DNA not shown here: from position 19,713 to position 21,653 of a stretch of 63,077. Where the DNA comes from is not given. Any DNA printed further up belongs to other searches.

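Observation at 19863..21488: GH13 glucosidase with intact catalytic triad but remodelled -1 subsite (region I NH to SV; HxF to HNS)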

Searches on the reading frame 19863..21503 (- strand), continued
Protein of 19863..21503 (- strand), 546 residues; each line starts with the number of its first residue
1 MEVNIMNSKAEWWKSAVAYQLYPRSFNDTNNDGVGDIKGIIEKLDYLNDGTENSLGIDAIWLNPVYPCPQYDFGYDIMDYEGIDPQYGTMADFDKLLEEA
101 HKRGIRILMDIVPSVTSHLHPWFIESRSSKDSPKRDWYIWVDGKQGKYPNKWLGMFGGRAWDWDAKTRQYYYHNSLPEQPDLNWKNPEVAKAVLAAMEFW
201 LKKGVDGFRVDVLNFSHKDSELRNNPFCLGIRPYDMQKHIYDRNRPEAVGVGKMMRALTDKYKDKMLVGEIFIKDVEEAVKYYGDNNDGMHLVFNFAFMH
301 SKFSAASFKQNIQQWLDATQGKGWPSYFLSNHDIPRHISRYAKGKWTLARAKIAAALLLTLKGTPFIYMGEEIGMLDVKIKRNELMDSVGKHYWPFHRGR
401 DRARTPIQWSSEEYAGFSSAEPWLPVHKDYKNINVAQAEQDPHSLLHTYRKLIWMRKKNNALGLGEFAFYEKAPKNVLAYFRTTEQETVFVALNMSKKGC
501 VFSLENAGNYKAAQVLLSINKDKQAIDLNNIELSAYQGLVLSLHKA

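Call 22: find_encoding_contigs(protein=P0039, flank=8000, max_places=2)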
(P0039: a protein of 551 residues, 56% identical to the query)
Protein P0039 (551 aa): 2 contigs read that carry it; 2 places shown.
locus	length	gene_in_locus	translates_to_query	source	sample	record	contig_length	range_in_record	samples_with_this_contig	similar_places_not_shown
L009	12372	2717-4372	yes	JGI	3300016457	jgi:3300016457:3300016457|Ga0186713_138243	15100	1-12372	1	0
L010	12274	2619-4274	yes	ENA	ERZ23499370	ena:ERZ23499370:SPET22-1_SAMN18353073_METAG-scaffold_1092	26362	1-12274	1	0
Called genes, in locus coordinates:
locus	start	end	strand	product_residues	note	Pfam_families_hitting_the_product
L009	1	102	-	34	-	?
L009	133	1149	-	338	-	PF00884:Sulfatase, PF16347:SGSH_C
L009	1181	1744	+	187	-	-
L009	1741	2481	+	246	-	PF00701:DHDPS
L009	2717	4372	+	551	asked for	PF00128:Alpha-amylase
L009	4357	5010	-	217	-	PF04055:Radical_SAM, PF13353:Fer4_12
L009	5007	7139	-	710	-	PF03477:ATP-cone, PF13597:NRDD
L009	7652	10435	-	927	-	PF00111:Fer2 (weak), PF13085:Fer2_3 (weak), PF01799:Fer2_2, PF01315:Ald_Xan_dh_C, PF02738:MoCoBD_1, PF20256:MoCoBD_2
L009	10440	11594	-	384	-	PF04389:Peptidase_M28 (faint), PF01546:Peptidase_M20, PF07687:M20_dimer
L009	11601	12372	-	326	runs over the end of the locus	PF00389:2-Hacid_dh, PF02826:2-Hacid_dh_C, PF03446:NAD_binding_2 (weak)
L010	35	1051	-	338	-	PF00884:Sulfatase, PF16347:SGSH_C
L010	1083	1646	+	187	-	-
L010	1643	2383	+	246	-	PF00701:DHDPS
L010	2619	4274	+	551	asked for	PF00128:Alpha-amylase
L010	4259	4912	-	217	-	PF04055:Radical_SAM, PF13353:Fer4_12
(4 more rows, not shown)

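Call 41: search_protein_families(library=ncbifam, proteins=[L001:15281-16195:+, L001:13056-14033:+, L004:8262-9194:+, L004:9139-9996:+, L006:8241-9158:+, L006:9151-9969:+], max_evalue=1e-10)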
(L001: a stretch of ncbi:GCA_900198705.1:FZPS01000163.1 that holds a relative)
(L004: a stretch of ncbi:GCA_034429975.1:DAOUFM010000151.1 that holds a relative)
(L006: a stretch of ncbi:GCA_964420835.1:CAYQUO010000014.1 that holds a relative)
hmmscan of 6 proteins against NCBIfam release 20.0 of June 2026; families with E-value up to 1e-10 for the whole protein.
L001:15281-16195:+ (304 aa): 22 families
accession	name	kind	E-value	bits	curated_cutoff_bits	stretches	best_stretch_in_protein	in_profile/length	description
TIGR02152.1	D_ribokin_bact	equivalog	8e-107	357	299.65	1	4-299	1-297/298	ribokinase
NF008353.0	PRK11142.1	equivalog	5.1e-95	318.5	341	1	1-303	2-304/307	ribokinase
NF053626.1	RibKinHalex1628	equivalog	1.7e-33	116.4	330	1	1-303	1-292/293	ATP-dependent ribose-1-phosphate kinase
TIGR03168.1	1-PFK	subfamily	9.7e-30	103.5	216.4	1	13-290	11-289/305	hexose kinase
TIGR03828.1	pfkB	equivalog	3.1e-27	95.4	292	1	12-291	10-290/305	1-phosphofructokinase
TIGR04382.1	myo_inos_iolC_N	equivalog_domain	1.1e-26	93.9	300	1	32-302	28-309/309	5-dehydro-2-deoxygluconokinase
TIGR02198.1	rfaE_dom_I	equivalog_domain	6.8e-26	91.1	345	1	39-290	48-304/315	D-glycero-beta-D-manno-heptose-7-phosphate kinase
NF041134.1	R1P_kin_Thcocales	equivalog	1.6e-25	90.1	500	1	5-300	4-280/291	ADP-dependent ribose-1-phosphate kinase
NF006957.1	PRK09434.1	equivalog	9.4e-25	87.7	450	1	33-294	22-298/302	fructokinase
NF049991.1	TagKinase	equivalog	1.2e-24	86.7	420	1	47-302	50-315/321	tagatose kinase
NF007355.0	PRK09850.1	equivalog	1.4e-24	86.8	540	1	4-285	7-289/313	pseudouridine kinase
NF007416.0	PRK09954.1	equivalog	4.5e-24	85.1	561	1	5-283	61-340/362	sugar kinase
NF041320.1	pfkB_Halo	equivalog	4.7e-22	78.8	400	1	37-299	36-291/302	1-phosphofructokinase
NF040938.1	KDG_KDGal_kin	equivalog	1.4e-21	76.9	400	1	177-303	183-304/305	bifunctional 2-dehydro-3-deoxygluconokinase/2-dehydro-3-deoxygalactonokinase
NF008454.0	PRK11316.1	equivalog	2.4e-21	75.9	521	1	37-291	50-303/475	bifunctional D-glycero-beta-D-manno-heptose-7-phosphate kinase/D-glycero-beta-D-manno-heptose 1-phosphate adenylyltransferase HldE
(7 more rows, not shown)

L001:13056-14033:+ (325 aa): 20 families
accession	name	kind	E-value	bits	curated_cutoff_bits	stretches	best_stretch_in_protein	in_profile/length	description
TIGR02152.1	D_ribokin_bact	equivalog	1.2e-38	133.2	299.65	1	7-292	5-288/298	ribokinase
NF053626.1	RibKinHalex1628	equivalog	2e-37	129.3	330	1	2-295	3-283/293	ATP-dependent ribose-1-phosphate kinase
TIGR04382.1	myo_inos_iolC_N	equivalog_domain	7.4e-32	110.8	300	1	26-294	22-299/309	5-dehydro-2-deoxygluconokinase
NF007321.0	PRK09813.1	equivalog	1.3e-28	100.2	247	1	36-290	22-260/261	fructoselysine 6-kinase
NF008353.0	PRK11142.1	equivalog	7.6e-25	88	341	1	24-291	25-290/307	ribokinase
NF006957.1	PRK09434.1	equivalog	5.4e-24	85.2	450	1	33-273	23-269/302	fructokinase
NF049991.1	TagKinase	equivalog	3.2e-22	78.8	420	1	47-290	50-301/321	tagatose kinase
TIGR02198.1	rfaE_dom_I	equivalog_domain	7.7e-22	77.8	345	1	183-291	189-303/315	D-glycero-beta-D-manno-heptose-7-phosphate kinase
NF040938.1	KDG_KDGal_kin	equivalog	2.5e-20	72.8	400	1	39-289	31-288/305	bifunctional 2-dehydro-3-deoxygluconokinase/2-dehydro-3-deoxygalactonokinase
NF007355.0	PRK09850.1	equivalog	5.1e-20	71.8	540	1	13-279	15-281/313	pseudouridine kinase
TIGR03168.1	1-PFK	subfamily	6.4e-20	71.3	216.4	1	28-287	25-284/305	hexose kinase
NF047869.1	myo_kin_aldol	exception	1.3e-19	70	600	1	4-295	10-323/586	bifunctional 5-dehydro-2-deoxygluconokinase/5-dehydro-2-deoxyphosphogluconate aldolase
NF041332.1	KDG_KDGal_kin_Halo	equivalog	6.8e-19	68.5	440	1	28-283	23-290/320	bifunctional 2-dehydro-3-deoxygluconokinase/2-dehydro-3-deoxygalactonokinase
TIGR03828.1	pfkB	equivalog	7e-19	68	292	1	27-289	24-286/305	1-phosphofructokinase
NF041134.1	R1P_kin_Thcocales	equivalog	1e-17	64.5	500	1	29-300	28-278/291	ADP-dependent ribose-1-phosphate kinase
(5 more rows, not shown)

L004:8262-9194:+ (310 aa): 12 families
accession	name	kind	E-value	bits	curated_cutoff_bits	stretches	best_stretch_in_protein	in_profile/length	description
TIGR02152.1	D_ribokin_bact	equivalog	8.7e-33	113.9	299.65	1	11-297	4-297/298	ribokinase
NF008353.0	PRK11142.1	equivalog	2.5e-28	99.5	341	1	11-303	8-306/307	ribokinase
NF053626.1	RibKinHalex1628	equivalog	1.7e-24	86.9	330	1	7-301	3-292/293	ATP-dependent ribose-1-phosphate kinase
TIGR04382.1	myo_inos_iolC_N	equivalog_domain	2e-18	66.8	300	1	6-300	2-309/309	5-dehydro-2-deoxygluconokinase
NF040938.1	KDG_KDGal_kin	equivalog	6e-16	58.4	400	1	176-302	180-305/305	bifunctional 2-dehydro-3-deoxygluconokinase/2-dehydro-3-deoxygalactonokinase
NF041134.1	R1P_kin_Thcocales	equivalog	2.7e-15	56.6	500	1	7-298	2-280/291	ADP-dependent ribose-1-phosphate kinase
NF006957.1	PRK09434.1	equivalog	1.4e-12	47.8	450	0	191-275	191-275/302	fructokinase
NF049991.1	TagKinase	equivalog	4.7e-12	45.3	420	0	169-302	184-317/321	tagatose kinase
TIGR02198.1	rfaE_dom_I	equivalog_domain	6.3e-12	45.2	345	0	193-279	208-295/315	D-glycero-beta-D-manno-heptose-7-phosphate kinase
NF041332.1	KDG_KDGal_kin_Halo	equivalog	6.7e-12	45.5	440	0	173-286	183-297/320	bifunctional 2-dehydro-3-deoxygluconokinase/2-dehydro-3-deoxygalactonokinase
TIGR03168.1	1-PFK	subfamily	6.8e-12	44.9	216.4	0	13-288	7-289/305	hexose kinase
TIGR03828.1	pfkB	equivalog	4.4e-11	42.4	292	0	13-297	7-296/305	1-phosphofructokinase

L004:9139-9996:+ (285 aa): 5 families
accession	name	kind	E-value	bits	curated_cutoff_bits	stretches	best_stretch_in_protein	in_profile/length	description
NF006745.0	PRK09270.1-4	equivalog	7e-41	139.7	228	1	31-255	11-233/246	nucleoside/nucleotide kinase family protein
NF006746.0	PRK09270.1-5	subfamily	3.2e-36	124.2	250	1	48-257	8-207/210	nucleoside/nucleotide kinase family protein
NF006743.0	PRK09270.1-2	equivalog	4.1e-33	114.3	227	1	48-257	15-214/217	nucleoside/nucleotide kinase family protein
NF006742.0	PRK09270.1-1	equivalog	1.2e-27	96.8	402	1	31-256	11-226/237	nucleoside/nucleotide kinase family protein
NF006744.0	PRK09270.1-3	equivalog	5.3e-26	91.4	281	1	51-256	12-209/213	nucleoside/nucleotide kinase family protein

L006:8241-9158:+ (305 aa): 9 families
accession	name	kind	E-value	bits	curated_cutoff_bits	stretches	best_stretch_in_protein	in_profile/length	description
TIGR02152.1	D_ribokin_bact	equivalog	1.2e-30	106.9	299.65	1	11-297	4-297/298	ribokinase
NF008353.0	PRK11142.1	equivalog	7.6e-27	94.6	341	1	11-301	8-304/307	ribokinase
NF053626.1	RibKinHalex1628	equivalog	1.1e-24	87.4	330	1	8-301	4-292/293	ATP-dependent ribose-1-phosphate kinase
TIGR04382.1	myo_inos_iolC_N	equivalog_domain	6.5e-22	78.2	300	1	41-300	33-309/309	5-dehydro-2-deoxygluconokinase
NF041332.1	KDG_KDGal_kin_Halo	equivalog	2.9e-16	59.8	440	1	173-286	183-297/320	bifunctional 2-dehydro-3-deoxygluconokinase/2-dehydro-3-deoxygalactonokinase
NF049991.1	TagKinase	equivalog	2.1e-15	56.3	420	1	176-302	191-317/321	tagatose kinase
NF040938.1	KDG_KDGal_kin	equivalog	1.5e-14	53.8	400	1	179-301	183-304/305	bifunctional 2-dehydro-3-deoxygluconokinase/2-dehydro-3-deoxygalactonokinase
NF041134.1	R1P_kin_Thcocales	equivalog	5.3e-13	49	500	1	7-298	2-280/291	ADP-dependent ribose-1-phosphate kinase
NF006957.1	PRK09434.1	equivalog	1.6e-12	47.5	450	0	198-281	198-287/302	fructokinase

L006:9151-9969:+ (272 aa): 6 families
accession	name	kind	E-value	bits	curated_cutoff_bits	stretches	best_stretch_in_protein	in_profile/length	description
NF006745.0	PRK09270.1-4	equivalog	5.1e-42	143.4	228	1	55-255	37-233/246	nucleoside/nucleotide kinase family protein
NF006746.0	PRK09270.1-5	subfamily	1.4e-40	138.5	250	1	56-256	17-206/210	nucleoside/nucleotide kinase family protein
NF006743.0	PRK09270.1-2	equivalog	2.4e-36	124.9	227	1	48-255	16-212/217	nucleoside/nucleotide kinase family protein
NF006744.0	PRK09270.1-3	equivalog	6.8e-31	107.3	281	1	57-260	20-212/213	nucleoside/nucleotide kinase family protein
NF006742.0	PRK09270.1-1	equivalog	1.7e-28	99.6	402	1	27-256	18-226/237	nucleoside/nucleotide kinase family protein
TIGR00554.2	panK_bact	equivalog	8.1e-17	61.5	235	1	22-181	36-194/310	type I pantothenate kinase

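Call 62: predict_structure(alignment_id=A2)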
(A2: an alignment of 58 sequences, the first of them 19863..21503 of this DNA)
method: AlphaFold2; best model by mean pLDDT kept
length: 546 residues; sequences in the alignment: 58
mean_pLDDT: 94.1   pTM: 0.92
mean pLDDT of the five models: 94.1, 93.7, 92.6, 90.9, 89.9
residues with pLDDT >= 90: 474; 70-90: 59; 50-70: 5; < 50: 8
segments of 3 or more residues with pLDDT < 50: 1-8
pLDDT, mean of each block of 10 residues (from residue 1): 42 96 98 98 99 98 97 94 98 99 98 97 97 97 95 89 96 95 96 99 98 92 91 85 90 97 96 90 95 94 98 95 94 95 97 99 98 95 90 87 96 98 96 98 97 97 97 98 96 98 92 92 82 97 87
secondary structure, 60 per line:
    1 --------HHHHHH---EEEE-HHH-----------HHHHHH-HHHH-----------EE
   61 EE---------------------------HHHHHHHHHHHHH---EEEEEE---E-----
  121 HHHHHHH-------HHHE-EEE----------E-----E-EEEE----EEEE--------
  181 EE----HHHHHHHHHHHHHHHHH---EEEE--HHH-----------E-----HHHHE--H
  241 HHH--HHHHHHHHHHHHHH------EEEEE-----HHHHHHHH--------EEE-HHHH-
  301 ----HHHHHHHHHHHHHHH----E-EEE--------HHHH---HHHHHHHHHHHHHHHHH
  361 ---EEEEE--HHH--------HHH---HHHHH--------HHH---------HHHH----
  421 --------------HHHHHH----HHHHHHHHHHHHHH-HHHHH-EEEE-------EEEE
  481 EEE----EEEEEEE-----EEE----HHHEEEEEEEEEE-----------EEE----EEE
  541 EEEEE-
elements in order: H9-14 E18-21 H37-42 H44-47 E59-62 H90-102 E106-111 H121-127 E140-142 E161-164 E169-172 H187-203 E207-210 H233-236 H240-243 H246-259 E266-270 H276-283 E292-294 H296-299 H305-319 E326-328 H337-340 H344-360 E364-368 H388-392 H413-416 H435-440 H445-458 H460-464 E466-469 E477-483 E488-494 E500-502 E510-519 E531-533 E538-545

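Call 65: fold_search(model_id=the predicted structure, library=pdb)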
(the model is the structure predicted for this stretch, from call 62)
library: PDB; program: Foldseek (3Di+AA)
matches with E <= 10: 1734; with E <= 0.001: 907
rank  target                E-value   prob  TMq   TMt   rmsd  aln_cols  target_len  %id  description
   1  3wy4_A                6.2e-63  1.00  0.91  0.93   2.1       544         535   38  Crystal structure of alpha-glucosidase mutant E271Q in complex with maltose (released 2015-06-10)
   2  6aav_B                7.3e-63  1.00  0.90  0.92   2.4       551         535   38  Crystal structure of alpha-glucosyl transfer enzyme, XgtA at 1.72 angstrom resolution (released 2019-07-24)
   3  6aav_A                7.8e-63  1.00  0.90  0.92   2.3       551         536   38  Crystal structure of alpha-glucosyl transfer enzyme, XgtA at 1.72 angstrom resolution (released 2019-07-24)
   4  3wy3_A                1.6e-62  1.00  0.91  0.93   2.1       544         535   38  Crystal structure of alpha-glucosidase mutant D202N in complex with glucose and glycerol (released 2015-06-10)
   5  3wy1_A                4.3e-61  1.00  0.92  0.93   2.1       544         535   38  Crystal structure of alpha-glucosidase (released 2015-06-10)
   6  5wcz_B                4.3e-61  1.00  0.88  0.87   2.9       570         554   36  Crystal Structure of Wild-Type MalL from Bacillus subtilis with TS analogue 1-deoxynojirimycin (released 2018-03-28)
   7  7lv6                  1.1e-60  1.00  0.88  0.86   2.9       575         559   36  The structure of MalL mutant enzyme S536R from Bacillus subtilis (released 2022-03-09)
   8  1uok                  1.3e-60  1.00  0.90  0.88   2.7       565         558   39  CRYSTAL STRUCTURE OF B. CEREUS OLIGO-1,6-GLUCOSIDASE (released 1999-02-16)
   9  5brp_A                4.2e-60  1.00  0.86  0.84   3.9       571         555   36  Crystal structure of Bacillus licheniformis trehalose-6-phosphate hydrolase (TreA), mutant R201Q, in complex with PNG (released 2016-03-02)
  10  4m8u                  4.8e-60  1.00  0.89  0.87   2.9       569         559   36  The Structure of MalL mutant enzyme V200A from Bacillus subtilus (released 2013-09-25)
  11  7voh_B                8.1e-60  1.00  0.88  0.93   2.5       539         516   36  The a-glucosidase QsGH13 from Qipengyuania seohaensis (released 2022-03-02)
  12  4maz                  1.2e-59  1.00  0.88  0.86   3.0       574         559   36  The Structure of MalL mutant enzyme V200S from Bacillus subtilus (released 2013-09-25)
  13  5brq_A                1.5e-59  1.00  0.86  0.85   3.6       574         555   37  Crystal structure of Bacillus licheniformis trehalose-6-phosphate hydrolase (TreA) (released 2016-03-02)
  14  4mb1                  1.8e-59  1.00  0.88  0.87   3.0       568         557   36  The Structure of MalL mutant enzyme G202P from Bacillus subtilus (released 2013-09-25)
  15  4m56_B                2.0e-59  1.00  0.88  0.86   3.0       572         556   36  The Structure of Wild-type MalL from Bacillus subtilis (released 2013-10-02)
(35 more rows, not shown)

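Call 66: find_encoding_contigs(protein=P0023, flank=9000, max_places=1)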
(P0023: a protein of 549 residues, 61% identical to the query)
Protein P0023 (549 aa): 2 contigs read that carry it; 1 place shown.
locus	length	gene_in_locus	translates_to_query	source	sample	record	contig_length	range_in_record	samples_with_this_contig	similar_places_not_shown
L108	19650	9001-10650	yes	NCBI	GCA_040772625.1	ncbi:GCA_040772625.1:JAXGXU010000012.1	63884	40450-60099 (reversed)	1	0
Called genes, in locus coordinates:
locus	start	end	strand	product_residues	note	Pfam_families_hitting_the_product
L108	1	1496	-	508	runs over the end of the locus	PF08448:PAS_4, PF01590:GAF, PF13185:GAF_2, PF13492:GAF_3, PF07730:HisKA_3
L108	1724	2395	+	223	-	PF03413:PepSY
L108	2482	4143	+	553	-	PF25900:PAPPA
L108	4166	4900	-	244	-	-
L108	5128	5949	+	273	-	PF00795:CN_hydrolase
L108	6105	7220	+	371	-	PF01261:AP_endonuc_2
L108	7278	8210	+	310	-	PF00294:PfkB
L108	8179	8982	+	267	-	PF00485:PRK (weak)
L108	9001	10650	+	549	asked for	PF00128:Alpha-amylase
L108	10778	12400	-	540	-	-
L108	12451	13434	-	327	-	PF00005:ABC_tran, PF08352:oligo_HPY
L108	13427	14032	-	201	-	PF00005:ABC_tran, PF08352:oligo_HPY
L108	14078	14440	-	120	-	PF00005:ABC_tran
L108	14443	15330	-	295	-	PF12911:OppC_N, PF00528:BPD_transp_1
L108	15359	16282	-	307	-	PF19300:BPD_transp_1_N, PF00528:BPD_transp_1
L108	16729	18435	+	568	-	PF00672:HAMP, PF06580:His_kinase, PF02518:HATPase_c, PF13581:HATPase_c_2 (weak)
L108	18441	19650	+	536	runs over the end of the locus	PF00072:Response_reg, PF17853:GGDEF_2, PF00165:HTH_AraC (faint), PF12833:HTH_18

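Call 67: find_encoding_contigs(protein=P0033, flank=9000, max_places=1)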
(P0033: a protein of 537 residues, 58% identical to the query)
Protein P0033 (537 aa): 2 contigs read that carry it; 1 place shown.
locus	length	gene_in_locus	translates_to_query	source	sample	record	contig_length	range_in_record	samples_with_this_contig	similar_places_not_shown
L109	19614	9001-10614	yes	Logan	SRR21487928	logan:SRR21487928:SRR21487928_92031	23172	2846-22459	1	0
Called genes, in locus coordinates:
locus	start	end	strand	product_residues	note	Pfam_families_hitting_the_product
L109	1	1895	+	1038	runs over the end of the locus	PF00483:NTP_transferase, PF12804:NTP_transf_3 (weak), PF22640:ManC_GMP_beta-helix, PF01050:MannoseP_isomer, PF07883:Cupin_2, PF02878:PGM_PMM_I, PF02879:PGM_PMM_II, PF02880:PGM_PMM_III, +1 more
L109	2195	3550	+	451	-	PF07501:G5, PF01551:Peptidase_M23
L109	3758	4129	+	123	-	PF00392:GntR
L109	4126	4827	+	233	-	PF00005:ABC_tran, PF13304:AAA_21 (weak)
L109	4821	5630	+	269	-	-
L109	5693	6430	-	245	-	PF01061:ABC2_membrane, PF03379:CcmB (weak), PF12698:ABC2_membrane_3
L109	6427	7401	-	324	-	PF00005:ABC_tran, PF13304:AAA_21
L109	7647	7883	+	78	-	PF03241:HpaB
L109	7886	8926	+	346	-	PF00248:Aldo_ket_red, PF13183:Fer4_8 (weak), PF13187:Fer4_9 (weak), PF13534:Fer4_17 (weak)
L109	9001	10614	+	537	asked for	PF00128:Alpha-amylase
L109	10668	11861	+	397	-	PF01261:AP_endonuc_2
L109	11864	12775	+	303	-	PF00294:PfkB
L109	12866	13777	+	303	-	PF00294:PfkB, PF08543:Phos_pyr_kin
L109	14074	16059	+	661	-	PF00724:Oxidored_FMN, PF01262:AlaDh_PNT_C (faint), PF01946:Thi4 (faint), PF07992:Pyr_redox_2, PF12831:FAD_oxidored, PF13450:NAD_binding_8 (weak), PF00070:Pyr_redox, PF01266:DAO (weak), +4 more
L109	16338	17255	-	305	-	PF01458:SUFBD_core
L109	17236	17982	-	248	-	PF00005:ABC_tran, PF02463:SMC_N (faint), PF13304:AAA_21 (faint)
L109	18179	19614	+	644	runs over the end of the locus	PF00005:ABC_tran, PF02463:SMC_N (faint), PF03193:RsgA_GTPase (faint), PF13476:AAA_23 (faint), PF13555:AAA_29 (faint), PF12848:ABC_tran_Xtn, PF00005:ABC_tran, PF16326:ABC_tran_CTD, +1 more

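Call 91: search_protein_representatives(protein=window:19863-21488:-)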
Query: 541 residues. Proteins with E-value up to 0.001 (for the whole library): 35429; up to 1e-10: 17475; up to 1e-30: 4224. The best 150 are listed.
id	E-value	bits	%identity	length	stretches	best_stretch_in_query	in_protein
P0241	3.7e-161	553.7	50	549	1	3-506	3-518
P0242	4.8e-150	517.0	48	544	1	4-492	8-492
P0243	7.6e-150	516.4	49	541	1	6-506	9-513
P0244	2.0e-146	505.1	45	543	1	3-535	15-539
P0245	2.4e-145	501.5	47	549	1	4-493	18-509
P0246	2.7e-145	501.3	47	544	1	6-494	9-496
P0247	2.7e-145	501.3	48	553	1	5-507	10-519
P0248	6.7e-145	500.0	45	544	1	4-538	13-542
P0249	8.5e-143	493.1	46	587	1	2-535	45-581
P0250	5.6e-138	477.2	45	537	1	6-535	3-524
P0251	6.1e-135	467.2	47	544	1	6-491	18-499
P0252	1.4e-133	462.6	45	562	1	5-524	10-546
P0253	7.9e-131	453.6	47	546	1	7-495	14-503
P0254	2.3e-130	452.1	40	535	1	5-538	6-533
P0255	7.5e-130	450.4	45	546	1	5-494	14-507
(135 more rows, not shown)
